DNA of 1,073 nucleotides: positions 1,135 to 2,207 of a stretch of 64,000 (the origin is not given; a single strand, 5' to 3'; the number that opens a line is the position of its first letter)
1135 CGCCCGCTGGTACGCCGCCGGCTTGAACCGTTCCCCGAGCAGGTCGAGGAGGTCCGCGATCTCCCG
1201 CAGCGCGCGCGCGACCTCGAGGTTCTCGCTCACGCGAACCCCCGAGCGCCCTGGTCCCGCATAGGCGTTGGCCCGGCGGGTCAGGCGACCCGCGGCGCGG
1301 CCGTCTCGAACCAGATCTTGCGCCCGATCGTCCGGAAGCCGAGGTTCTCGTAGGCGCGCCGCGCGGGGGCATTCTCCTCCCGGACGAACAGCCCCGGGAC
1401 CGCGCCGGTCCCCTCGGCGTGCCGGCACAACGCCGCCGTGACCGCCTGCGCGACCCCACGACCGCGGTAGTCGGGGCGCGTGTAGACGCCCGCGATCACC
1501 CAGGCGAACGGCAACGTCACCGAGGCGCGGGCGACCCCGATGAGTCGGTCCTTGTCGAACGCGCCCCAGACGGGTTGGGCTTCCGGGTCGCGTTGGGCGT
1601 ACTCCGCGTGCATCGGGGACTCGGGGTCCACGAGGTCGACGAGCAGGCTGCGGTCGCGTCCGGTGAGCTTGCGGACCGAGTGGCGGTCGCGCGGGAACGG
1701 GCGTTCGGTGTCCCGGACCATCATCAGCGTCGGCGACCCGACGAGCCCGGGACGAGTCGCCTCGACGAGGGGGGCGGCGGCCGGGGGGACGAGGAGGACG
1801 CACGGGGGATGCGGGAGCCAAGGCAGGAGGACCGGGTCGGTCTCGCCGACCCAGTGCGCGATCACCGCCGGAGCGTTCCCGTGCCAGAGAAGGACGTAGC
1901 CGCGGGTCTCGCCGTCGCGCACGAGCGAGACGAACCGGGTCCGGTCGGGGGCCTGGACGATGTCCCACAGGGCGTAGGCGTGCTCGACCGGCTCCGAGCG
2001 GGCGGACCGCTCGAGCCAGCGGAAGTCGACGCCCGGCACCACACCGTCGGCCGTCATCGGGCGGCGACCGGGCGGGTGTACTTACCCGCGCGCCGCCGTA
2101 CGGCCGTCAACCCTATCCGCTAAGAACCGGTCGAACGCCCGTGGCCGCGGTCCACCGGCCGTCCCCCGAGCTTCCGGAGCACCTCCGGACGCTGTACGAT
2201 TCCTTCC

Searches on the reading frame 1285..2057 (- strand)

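Call 80: search_protein_families(library=pfam, proteins=[window:1285-2057:-], max_evalue=0.001)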
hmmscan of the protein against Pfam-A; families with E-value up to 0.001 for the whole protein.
window:1285-2057:- (257 aa): 7 families
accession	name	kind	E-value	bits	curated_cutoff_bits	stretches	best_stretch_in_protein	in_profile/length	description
PF00583.31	Acetyltransf_1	-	1.3e-17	64.6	20.7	1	147-241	19-116/116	Acetyltransferase (GNAT) family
PF08445.16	FR47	-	2.7e-11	43.7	22.1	1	165-249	3-85/86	FR47-like protein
PF13673.13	Acetyltransf_10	-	1.5e-10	41.6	23.6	1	158-247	28-113/128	Acetyltransferase (GNAT) domain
PF13508.13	Acetyltransf_7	-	3.7e-10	40.5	27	1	162-242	4-83/84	Acetyltransferase (GNAT) domain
PF13302.13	Acetyltransf_3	-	1.1e-06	29.9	25.4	1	153-242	45-138/138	Acetyltransferase (GNAT) domain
PF12746.13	GNAT_acetyltran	-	0.00015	21.9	26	1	189-243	184-236/243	GNAT acetyltransferase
PF13527.13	Acetyltransf_9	-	0.00026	21.5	25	0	147-215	26-102/127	Acetyltransferase (GNAT) domain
